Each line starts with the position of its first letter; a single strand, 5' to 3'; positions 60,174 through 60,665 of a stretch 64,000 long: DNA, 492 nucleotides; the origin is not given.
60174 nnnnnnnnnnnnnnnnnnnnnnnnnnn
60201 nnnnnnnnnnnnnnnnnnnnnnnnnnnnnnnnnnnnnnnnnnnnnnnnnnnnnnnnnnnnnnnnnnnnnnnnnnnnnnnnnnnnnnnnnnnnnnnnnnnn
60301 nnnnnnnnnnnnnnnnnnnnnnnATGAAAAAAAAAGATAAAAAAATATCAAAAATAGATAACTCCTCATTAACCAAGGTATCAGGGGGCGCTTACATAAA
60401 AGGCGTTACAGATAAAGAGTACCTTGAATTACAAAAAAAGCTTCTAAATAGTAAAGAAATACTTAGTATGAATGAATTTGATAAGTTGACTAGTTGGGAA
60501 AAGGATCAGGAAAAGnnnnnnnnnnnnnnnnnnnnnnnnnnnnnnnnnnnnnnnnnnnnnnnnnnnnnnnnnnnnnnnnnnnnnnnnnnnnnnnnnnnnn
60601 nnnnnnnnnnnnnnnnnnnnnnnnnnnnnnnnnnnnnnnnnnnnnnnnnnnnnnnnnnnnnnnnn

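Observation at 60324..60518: Isolated small ORF with a double-glycine-type leader peptide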

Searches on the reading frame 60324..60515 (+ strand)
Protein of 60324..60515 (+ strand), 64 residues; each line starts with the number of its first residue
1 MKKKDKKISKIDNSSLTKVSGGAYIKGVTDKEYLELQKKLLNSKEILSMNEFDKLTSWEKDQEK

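Call 6: find_homologous_proteins(query=window:60324-60515:+, max_evalue=10)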
Query seq(64 aa) (64 aa): 1 proteins with E <= 10 among 2 candidates.
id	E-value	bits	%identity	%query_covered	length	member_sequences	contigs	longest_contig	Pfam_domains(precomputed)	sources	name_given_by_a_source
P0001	2.6e-31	123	100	100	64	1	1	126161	-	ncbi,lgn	-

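Call 7: search_protein_families(library=pfam, proteins=[window:60324-60515:+], max_evalue=10)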
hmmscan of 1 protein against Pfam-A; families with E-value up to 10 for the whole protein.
seq(64 aa): 0 families

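Call 8: search_protein_families(library=ncbifam, proteins=[window:60324-60515:+], max_evalue=10)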
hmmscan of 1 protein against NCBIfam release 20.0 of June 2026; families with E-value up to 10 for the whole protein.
seq(64 aa): 1 family
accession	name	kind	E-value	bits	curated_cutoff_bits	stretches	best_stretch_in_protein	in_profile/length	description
NF046113.1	BLP_Lacticasei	subfamily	0.062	13.3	40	1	1-23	1-24/46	bacteriocin-like peptide, LSEI_2386 family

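Call 9: find_encoding_contigs(protein=P0001, flank=10000)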
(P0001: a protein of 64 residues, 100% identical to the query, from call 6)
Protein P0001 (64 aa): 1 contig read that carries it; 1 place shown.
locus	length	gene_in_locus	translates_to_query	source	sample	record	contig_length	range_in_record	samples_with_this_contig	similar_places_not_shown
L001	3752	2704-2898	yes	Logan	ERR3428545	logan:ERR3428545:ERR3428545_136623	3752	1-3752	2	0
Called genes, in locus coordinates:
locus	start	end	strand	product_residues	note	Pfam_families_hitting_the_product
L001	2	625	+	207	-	?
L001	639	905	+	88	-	PF01722:BolA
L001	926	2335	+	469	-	PF00206:Lyase_1, PF10415:FumaraseC_C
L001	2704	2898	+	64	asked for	-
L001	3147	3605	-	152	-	PF00300:His_Phos_1 (weak)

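Call 10: list_cluster_members(proteins=[P0001])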
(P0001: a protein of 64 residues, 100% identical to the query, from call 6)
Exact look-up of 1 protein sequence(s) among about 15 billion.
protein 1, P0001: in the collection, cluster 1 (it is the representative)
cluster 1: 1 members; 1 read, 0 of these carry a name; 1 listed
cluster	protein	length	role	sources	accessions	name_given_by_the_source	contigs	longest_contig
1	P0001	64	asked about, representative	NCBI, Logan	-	-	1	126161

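Call 19: search_protein_representatives(protein=window:60324-60515:+)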
Query: 64 residues. Proteins with E-value up to 0.001 (for the whole library): 2; up to 1e-10: 1; up to 1e-30: 1. The best 2 are listed.
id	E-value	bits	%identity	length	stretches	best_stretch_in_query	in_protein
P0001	8.3e-32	122.9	100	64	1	1-64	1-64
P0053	1.0e-08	50.6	28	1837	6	10-62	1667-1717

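Call 24: search_solved_structures(query=window:60324-60515:+, max_evalue=10, show_alignments=3)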
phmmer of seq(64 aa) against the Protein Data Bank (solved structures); distinct sequences matched with E-value up to 10: 6.
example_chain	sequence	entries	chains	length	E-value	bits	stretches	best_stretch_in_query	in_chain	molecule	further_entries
5lfn_A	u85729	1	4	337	0.017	18.6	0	11-53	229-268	Chondroadherin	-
5mx1_A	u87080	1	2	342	0.018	18.5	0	11-53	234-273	Chondroadherin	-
4yxz_A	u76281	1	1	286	1.3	12.7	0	11-49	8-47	dTor_9x31L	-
4yxy_A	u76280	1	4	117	1.5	12.6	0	9-49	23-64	dTor_9x31L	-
1s35_A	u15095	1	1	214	1.6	12.4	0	12-40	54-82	Spectrin beta chain, erythrocyte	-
5byo_A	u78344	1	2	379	2.9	11.6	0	11-50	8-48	dTor_12x31L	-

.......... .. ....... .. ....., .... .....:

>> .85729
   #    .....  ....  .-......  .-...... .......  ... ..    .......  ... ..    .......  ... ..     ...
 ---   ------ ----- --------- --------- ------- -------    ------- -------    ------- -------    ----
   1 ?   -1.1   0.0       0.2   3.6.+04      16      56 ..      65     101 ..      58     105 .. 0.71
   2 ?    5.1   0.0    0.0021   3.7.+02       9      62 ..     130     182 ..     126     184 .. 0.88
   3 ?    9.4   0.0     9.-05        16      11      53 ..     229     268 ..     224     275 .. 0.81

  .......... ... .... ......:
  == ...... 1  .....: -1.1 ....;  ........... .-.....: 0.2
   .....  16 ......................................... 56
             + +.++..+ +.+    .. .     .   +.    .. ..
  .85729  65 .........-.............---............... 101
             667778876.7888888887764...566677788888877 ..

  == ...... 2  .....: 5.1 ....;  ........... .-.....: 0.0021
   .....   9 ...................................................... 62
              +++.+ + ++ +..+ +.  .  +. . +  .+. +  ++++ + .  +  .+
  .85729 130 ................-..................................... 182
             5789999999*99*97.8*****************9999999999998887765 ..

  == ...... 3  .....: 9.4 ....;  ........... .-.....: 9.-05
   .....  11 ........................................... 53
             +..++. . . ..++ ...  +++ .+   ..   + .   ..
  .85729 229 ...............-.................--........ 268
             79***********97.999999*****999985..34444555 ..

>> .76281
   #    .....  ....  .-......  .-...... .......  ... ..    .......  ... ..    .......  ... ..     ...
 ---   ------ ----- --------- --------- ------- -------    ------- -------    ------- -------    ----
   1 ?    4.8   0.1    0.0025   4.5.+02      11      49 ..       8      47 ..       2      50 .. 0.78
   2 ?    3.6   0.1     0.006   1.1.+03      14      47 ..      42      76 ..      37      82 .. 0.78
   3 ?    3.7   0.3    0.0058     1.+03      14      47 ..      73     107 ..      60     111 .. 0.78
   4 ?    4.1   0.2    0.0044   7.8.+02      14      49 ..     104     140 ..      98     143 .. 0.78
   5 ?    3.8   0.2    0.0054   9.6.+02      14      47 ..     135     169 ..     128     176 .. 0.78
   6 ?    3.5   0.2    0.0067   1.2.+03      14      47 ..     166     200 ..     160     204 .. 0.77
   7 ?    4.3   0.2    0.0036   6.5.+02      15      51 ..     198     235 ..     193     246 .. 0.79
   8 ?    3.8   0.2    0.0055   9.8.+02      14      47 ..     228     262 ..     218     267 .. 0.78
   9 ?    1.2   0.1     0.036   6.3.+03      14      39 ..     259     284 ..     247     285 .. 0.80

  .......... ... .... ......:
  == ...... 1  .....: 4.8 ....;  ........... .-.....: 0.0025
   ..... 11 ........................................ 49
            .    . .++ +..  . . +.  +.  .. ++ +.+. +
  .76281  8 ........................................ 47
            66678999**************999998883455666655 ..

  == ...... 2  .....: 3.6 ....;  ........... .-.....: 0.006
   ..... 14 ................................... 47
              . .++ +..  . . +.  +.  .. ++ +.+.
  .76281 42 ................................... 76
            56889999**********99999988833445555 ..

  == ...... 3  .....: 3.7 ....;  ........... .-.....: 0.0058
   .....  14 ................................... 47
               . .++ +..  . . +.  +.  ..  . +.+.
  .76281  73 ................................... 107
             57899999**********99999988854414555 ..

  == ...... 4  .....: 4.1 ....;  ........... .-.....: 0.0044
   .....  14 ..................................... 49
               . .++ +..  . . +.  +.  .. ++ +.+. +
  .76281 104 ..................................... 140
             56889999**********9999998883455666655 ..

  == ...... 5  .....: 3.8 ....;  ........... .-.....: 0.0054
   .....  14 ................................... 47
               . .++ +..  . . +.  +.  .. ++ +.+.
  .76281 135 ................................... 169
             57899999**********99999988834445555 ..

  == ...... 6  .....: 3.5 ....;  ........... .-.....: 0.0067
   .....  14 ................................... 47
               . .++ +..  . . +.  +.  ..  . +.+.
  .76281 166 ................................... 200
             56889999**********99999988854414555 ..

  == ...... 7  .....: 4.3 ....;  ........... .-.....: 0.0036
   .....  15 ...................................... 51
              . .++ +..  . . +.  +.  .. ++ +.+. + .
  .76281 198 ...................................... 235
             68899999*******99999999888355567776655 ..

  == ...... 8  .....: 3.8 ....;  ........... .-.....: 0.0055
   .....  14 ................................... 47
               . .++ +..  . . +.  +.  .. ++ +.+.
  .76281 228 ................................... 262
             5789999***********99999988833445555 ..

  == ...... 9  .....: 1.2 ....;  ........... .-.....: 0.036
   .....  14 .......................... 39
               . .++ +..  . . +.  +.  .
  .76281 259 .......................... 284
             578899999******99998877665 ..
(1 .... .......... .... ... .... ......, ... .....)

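Call 26: find_related_loci(query=window:60324-60515:+, collection=metagenome_contigs, flank=10000)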
Query seq(64 aa) (64 aa) in metagenome_contigs; peptide patterns used: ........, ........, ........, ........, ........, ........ (x = any residue, [..] = any of these).
600 stretches matched a pattern, but none encodes a relative of the query by tblastn (E <= 1e-3).

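Call 46: predict_structure(protein=window:60324-60515:+)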
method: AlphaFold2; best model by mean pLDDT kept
length: 64 residues; sequences in the alignment: 1
mean_pLDDT: 64.5   pTM: 0.33
mean pLDDT of the five models: 64.5, 61.3, 60.3, 58.1, 56.3
residues with pLDDT >= 90: 0; 70-90: 22; 50-70: 34; < 50: 8
segments of 3 or more residues with pLDDT < 50: 58-64
pLDDT, mean of each block of 10 residues (from residue 1): 72 59 59 76 70 59 44
secondary structure, 60 per line:
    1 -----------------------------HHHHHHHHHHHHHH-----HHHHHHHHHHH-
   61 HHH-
elements in order: H30-43 H49-59

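Call 55: search_dna_similar(query=window:60324-60515:+, collection=plasmids, mode=protein, max_evalue=1, max_rows=10)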
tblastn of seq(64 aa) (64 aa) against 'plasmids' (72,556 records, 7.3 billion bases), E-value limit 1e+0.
No match.

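Call 56: search_dna_similar(query=window:60324-60515:+, collection=phages, mode=protein, max_evalue=1, max_rows=10)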
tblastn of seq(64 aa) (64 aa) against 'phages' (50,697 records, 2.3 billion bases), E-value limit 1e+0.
No match.

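Call 57: find_related_loci(query=window:60324-60515:+, collection=viral_contigs, flank=5000)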
Query seq(64 aa) (64 aa) in viral_contigs; peptide patterns used: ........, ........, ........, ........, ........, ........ (x = any residue, [..] = any of these).
84 stretches matched a pattern, but none encodes a relative of the query by tblastn (E <= 1e-3).

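Call 58: search_protein_families(library=phrogs, proteins=[window:60324-60515:+], max_evalue=1)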
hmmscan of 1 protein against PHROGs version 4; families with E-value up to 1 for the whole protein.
seq(64 aa): 0 families

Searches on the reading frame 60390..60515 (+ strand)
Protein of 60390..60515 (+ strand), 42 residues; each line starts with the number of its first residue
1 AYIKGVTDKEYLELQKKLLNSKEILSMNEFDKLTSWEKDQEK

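Call 23: search_protein_families(library=ncbifam, proteins=[window:60390-60515:+], max_evalue=10)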
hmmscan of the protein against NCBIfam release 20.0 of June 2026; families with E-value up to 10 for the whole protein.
seq(42 aa): 0 families
